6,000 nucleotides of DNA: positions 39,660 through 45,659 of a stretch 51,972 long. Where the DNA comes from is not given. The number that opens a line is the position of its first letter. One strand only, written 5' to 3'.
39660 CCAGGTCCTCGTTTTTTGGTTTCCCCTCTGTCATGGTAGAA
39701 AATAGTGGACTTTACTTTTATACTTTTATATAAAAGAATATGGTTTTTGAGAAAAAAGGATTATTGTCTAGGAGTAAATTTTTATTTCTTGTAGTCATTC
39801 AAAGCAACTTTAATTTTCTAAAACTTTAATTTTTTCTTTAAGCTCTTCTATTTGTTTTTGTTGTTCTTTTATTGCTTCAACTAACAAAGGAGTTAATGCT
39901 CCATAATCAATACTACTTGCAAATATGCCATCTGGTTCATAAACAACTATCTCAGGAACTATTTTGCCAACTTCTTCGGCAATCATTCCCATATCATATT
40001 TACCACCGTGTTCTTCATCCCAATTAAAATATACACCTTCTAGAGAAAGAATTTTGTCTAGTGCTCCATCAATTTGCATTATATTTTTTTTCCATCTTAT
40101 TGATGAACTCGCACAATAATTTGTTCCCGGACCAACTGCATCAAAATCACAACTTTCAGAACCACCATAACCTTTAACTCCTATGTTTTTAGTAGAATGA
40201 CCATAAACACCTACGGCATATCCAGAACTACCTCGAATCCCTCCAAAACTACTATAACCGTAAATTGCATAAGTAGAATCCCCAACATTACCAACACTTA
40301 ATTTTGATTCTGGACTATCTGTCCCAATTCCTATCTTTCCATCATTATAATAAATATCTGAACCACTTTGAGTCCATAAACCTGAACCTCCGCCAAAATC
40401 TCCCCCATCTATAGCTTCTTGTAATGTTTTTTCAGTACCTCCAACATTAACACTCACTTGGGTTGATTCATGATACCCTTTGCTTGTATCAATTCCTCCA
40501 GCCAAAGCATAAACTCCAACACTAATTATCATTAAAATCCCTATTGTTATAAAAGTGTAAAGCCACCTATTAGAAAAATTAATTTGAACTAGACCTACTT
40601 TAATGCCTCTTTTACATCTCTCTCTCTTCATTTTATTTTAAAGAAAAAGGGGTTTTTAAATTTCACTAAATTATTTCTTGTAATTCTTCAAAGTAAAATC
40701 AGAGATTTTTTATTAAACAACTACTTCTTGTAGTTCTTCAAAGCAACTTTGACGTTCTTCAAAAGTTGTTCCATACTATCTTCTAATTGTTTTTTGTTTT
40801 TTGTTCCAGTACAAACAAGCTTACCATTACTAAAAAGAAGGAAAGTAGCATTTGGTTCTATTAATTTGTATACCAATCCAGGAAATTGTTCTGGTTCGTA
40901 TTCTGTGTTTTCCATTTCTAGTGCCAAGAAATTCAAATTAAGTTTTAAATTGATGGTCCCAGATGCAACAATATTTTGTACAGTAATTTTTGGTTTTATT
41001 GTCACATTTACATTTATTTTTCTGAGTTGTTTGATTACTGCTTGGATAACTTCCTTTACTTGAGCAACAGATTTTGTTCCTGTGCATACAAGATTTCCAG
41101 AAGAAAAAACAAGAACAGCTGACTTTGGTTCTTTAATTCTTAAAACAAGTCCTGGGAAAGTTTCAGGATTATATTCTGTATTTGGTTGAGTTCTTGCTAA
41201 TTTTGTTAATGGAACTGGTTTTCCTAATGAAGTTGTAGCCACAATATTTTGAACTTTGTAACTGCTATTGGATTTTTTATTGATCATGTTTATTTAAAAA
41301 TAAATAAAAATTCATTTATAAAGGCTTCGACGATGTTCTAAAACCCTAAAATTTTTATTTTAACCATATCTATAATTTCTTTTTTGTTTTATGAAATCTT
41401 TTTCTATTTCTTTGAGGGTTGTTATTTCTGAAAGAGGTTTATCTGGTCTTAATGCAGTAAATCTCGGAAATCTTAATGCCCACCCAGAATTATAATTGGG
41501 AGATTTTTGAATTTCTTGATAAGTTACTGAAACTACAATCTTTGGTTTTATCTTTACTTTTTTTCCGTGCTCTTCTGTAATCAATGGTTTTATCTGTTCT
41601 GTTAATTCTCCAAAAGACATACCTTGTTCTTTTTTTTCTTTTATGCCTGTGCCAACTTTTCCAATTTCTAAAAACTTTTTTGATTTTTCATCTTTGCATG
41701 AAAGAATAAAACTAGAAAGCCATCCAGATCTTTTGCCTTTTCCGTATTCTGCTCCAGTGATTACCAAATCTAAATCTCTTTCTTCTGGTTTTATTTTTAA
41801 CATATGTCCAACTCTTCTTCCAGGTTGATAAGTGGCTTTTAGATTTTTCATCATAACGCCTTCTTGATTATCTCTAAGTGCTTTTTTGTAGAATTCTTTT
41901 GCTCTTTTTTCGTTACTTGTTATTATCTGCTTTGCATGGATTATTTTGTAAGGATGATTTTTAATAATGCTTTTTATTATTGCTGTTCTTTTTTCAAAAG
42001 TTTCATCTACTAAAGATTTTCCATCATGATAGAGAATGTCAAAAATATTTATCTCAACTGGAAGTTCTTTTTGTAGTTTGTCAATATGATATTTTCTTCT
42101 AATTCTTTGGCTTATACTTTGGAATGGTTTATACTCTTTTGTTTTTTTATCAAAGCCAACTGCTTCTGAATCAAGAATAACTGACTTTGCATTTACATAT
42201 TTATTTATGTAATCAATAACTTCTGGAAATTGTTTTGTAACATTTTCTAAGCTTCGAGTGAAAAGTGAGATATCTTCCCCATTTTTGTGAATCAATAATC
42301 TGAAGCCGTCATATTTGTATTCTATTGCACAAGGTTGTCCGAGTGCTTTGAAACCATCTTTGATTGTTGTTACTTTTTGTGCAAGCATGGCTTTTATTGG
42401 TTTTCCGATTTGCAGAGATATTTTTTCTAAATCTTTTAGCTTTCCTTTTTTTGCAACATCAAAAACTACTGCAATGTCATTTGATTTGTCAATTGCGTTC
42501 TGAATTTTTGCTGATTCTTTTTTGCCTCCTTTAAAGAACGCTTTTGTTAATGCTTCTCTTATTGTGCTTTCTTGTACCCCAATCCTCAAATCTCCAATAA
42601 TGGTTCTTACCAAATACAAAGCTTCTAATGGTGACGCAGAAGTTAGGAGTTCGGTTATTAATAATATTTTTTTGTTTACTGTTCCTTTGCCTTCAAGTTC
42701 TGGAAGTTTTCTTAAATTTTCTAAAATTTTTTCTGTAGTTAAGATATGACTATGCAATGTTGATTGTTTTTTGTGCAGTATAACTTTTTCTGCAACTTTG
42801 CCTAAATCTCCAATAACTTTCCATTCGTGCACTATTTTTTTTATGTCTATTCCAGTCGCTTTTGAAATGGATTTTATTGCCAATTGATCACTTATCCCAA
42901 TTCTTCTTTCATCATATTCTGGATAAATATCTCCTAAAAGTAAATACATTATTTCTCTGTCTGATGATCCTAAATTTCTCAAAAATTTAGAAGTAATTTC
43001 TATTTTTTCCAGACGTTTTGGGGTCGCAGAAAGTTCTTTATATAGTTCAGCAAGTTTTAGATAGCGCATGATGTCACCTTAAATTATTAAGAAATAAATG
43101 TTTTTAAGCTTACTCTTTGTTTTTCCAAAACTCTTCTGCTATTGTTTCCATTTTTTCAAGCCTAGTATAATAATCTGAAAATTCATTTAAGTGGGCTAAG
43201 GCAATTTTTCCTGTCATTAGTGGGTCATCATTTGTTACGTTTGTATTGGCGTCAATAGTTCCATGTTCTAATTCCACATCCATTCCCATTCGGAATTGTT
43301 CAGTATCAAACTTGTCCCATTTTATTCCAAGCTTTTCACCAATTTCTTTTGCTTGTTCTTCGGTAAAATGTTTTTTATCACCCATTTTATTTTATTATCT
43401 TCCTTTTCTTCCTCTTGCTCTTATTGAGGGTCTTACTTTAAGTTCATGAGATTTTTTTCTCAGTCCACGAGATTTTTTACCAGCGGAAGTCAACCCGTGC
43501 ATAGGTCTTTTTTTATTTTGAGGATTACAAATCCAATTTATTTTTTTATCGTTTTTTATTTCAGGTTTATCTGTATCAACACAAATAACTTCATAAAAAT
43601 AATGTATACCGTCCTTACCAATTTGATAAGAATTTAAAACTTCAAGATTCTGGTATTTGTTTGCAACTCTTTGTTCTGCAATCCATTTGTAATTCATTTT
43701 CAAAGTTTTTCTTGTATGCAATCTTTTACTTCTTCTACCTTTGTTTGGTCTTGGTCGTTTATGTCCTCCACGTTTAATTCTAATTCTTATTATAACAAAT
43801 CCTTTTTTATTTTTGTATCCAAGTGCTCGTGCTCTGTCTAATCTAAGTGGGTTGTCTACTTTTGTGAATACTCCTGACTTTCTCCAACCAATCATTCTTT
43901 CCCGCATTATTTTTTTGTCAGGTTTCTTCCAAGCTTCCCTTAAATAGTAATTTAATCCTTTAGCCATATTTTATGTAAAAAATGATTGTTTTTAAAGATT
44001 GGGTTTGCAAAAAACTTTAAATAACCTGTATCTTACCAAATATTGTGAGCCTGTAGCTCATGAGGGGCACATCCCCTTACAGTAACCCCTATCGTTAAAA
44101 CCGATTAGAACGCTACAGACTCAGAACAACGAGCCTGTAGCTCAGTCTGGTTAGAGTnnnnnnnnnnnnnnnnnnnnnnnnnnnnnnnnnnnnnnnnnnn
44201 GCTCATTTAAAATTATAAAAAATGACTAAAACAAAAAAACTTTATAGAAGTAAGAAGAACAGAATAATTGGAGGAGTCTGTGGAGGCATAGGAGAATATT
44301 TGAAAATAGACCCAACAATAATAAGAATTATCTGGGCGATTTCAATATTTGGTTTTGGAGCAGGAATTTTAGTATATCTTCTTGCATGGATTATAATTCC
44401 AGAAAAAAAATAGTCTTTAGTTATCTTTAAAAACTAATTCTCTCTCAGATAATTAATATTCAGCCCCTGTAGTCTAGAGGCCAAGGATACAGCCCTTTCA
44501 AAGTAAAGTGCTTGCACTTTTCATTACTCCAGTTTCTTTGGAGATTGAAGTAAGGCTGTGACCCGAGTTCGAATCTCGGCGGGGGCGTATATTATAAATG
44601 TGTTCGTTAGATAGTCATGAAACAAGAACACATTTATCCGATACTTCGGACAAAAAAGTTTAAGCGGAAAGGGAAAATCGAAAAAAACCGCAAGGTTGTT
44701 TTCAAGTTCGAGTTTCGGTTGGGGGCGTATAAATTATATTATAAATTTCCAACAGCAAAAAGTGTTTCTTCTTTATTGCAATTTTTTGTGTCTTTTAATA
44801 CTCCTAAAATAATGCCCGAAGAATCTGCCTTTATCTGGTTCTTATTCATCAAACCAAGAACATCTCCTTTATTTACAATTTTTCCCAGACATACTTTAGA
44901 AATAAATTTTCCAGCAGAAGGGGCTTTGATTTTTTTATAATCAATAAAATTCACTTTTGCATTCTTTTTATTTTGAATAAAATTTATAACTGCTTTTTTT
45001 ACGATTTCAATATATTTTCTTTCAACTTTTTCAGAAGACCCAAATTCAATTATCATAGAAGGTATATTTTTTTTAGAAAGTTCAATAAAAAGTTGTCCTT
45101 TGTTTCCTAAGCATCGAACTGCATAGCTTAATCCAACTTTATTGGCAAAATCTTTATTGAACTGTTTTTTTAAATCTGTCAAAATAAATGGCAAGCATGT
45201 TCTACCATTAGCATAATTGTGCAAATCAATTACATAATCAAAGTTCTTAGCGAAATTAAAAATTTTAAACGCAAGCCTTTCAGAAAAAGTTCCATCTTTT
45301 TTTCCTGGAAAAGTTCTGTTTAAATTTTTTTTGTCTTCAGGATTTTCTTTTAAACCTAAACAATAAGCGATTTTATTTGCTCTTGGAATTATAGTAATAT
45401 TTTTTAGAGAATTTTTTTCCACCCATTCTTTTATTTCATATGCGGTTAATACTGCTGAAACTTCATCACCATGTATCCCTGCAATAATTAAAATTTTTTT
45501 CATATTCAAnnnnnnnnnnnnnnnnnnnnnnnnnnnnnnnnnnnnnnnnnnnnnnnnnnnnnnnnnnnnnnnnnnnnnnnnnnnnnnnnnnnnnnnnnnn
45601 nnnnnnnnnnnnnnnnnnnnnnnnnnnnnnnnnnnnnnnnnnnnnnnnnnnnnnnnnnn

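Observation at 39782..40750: Tail-fibre-like gene cassette bracketed by direct repeats that copy the 3' end of the TBP gene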

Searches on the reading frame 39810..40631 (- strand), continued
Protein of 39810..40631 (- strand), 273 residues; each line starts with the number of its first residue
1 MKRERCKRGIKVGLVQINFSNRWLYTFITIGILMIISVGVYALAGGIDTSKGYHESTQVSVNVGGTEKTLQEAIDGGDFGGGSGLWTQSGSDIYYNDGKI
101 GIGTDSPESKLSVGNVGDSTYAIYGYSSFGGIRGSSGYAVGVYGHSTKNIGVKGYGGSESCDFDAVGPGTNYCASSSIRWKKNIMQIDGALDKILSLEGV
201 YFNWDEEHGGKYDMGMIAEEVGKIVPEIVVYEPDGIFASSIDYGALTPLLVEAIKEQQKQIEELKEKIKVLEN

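Call 54: search_solved_structures(query=window:39810-40631:-, max_evalue=0.01, show_alignments=3)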
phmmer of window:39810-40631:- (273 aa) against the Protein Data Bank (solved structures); distinct sequences matched with E-value up to 0.01: 1.
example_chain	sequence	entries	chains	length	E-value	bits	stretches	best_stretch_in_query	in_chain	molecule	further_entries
6f45_A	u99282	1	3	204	3.1e-06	30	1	161-272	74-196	Long tail fiber distal subunit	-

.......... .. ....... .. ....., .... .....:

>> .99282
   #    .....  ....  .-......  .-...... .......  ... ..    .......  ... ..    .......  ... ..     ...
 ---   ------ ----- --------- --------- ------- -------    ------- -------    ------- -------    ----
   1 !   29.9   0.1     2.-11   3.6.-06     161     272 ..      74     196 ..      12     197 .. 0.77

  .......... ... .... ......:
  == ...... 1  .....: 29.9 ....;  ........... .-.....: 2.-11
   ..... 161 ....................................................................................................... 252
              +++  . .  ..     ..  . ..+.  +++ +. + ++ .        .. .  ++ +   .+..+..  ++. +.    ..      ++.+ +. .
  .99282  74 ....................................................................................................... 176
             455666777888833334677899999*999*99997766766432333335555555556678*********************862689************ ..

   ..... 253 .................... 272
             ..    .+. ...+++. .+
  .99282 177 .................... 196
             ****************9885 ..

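Call 56: find_related_loci(query=window:39810-40631:-, collection=viral_contigs, flank=5000)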
Query window:39810-40631:- (273 aa) in viral_contigs; peptide patterns used: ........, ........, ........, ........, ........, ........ (x = any residue, [..] = any of these).
358 stretches matched a pattern; 338 encode a relative of the query (tblastn E <= 1e-3); the best 80 are kept; 80 distinct loci.
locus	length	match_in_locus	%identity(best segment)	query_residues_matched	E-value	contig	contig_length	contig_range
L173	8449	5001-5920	52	174-273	3e-25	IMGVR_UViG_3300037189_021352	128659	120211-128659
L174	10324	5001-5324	48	172-273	5e-25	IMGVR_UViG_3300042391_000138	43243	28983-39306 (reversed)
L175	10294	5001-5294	53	176-271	4e-24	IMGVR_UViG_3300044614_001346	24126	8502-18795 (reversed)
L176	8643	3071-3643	36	98-266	4e-24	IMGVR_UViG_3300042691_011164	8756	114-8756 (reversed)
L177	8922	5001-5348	46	175-269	5e-24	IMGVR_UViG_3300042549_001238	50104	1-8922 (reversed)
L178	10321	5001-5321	45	173-273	8e-24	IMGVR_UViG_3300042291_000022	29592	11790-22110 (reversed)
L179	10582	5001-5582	36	98-269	1e-23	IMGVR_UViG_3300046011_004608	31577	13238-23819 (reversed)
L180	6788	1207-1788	36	98-269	1e-23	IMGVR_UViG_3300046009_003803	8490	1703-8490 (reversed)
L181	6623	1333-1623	50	173-273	3e-23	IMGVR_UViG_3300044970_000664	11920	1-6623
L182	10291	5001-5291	50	173-273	3e-23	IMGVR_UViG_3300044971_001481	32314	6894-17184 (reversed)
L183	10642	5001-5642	35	81-271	6e-23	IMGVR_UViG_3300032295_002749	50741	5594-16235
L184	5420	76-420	46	175-268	5e-23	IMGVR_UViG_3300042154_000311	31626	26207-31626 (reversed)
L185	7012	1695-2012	47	157-271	4e-22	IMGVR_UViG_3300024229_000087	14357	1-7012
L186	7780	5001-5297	46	169-273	3e-22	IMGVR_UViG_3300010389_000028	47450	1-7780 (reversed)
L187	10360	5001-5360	44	162-271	5e-22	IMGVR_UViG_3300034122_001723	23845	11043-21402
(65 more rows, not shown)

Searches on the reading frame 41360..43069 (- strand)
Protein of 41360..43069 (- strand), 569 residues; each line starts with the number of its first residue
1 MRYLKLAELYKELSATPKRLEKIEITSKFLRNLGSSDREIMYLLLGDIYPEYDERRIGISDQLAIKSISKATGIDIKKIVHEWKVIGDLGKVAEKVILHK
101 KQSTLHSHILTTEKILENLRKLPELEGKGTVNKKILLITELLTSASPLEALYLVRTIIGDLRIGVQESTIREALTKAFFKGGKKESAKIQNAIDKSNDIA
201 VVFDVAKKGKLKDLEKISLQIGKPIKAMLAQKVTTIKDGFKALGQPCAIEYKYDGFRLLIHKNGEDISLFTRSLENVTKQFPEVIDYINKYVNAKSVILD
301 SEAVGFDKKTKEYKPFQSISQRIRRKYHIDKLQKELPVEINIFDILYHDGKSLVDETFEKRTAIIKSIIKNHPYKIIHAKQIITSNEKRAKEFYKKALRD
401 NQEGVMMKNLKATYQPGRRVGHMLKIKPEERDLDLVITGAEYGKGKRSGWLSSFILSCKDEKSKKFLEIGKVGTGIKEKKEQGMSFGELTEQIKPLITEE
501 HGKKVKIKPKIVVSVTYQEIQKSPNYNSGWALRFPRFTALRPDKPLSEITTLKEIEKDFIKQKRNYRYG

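Call 6: search_protein_families(library=pfam, proteins=[window:41360-43069:-], max_evalue=0.01)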
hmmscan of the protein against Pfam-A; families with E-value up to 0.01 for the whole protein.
window:41360-43069:- (569 aa): 4 families
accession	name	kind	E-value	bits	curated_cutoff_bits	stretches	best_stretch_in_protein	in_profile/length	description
PF01068.26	DNA_ligase_A_M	-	1.7e-56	191.6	26.2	1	228-427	2-204/204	ATP dependent DNA ligase domain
PF04675.19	DNA_ligase_A_N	-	5.5e-39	134.6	24.6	1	3-174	2-173/174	DNA ligase N terminus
PF04679.21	DNA_ligase_A_C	-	4.3e-14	53.1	27.5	1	447-544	1-94/94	ATP dependent DNA ligase C terminal region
PF01331.24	mRNA_cap_enzyme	-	0.0027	18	29.6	0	338-394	90-149/194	mRNA capping enzyme, catalytic domain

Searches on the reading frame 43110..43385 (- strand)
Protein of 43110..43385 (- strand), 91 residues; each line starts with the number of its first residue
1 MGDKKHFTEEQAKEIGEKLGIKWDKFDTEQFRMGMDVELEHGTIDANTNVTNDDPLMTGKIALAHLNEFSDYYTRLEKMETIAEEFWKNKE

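Call 62: search_protein_families(library=pfam, proteins=[window:43110-43385:-], max_evalue=0.001)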
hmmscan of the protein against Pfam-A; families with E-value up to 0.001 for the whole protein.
window:43110-43385:- (91 aa): 1 family
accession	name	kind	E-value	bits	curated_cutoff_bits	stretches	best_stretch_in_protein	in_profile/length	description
PF18905.5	DUF5661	-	1.8e-23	83.1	27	1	12-80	1-63/65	Protein of unknown function (DUF5661)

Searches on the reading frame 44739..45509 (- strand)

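Call 61: search_protein_families(library=pfam, proteins=[window:44739-45509:-], max_evalue=0.001)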
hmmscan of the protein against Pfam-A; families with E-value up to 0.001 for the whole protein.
window:44739-45509:- (256 aa): 1 family
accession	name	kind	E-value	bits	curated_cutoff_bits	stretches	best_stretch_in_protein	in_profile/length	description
PF24827.1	AstE_AspA_cat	-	2.5e-23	83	25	1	3-178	2-189/192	Succinylglutamate desuccinylase/Aspartoacylase catalytic domain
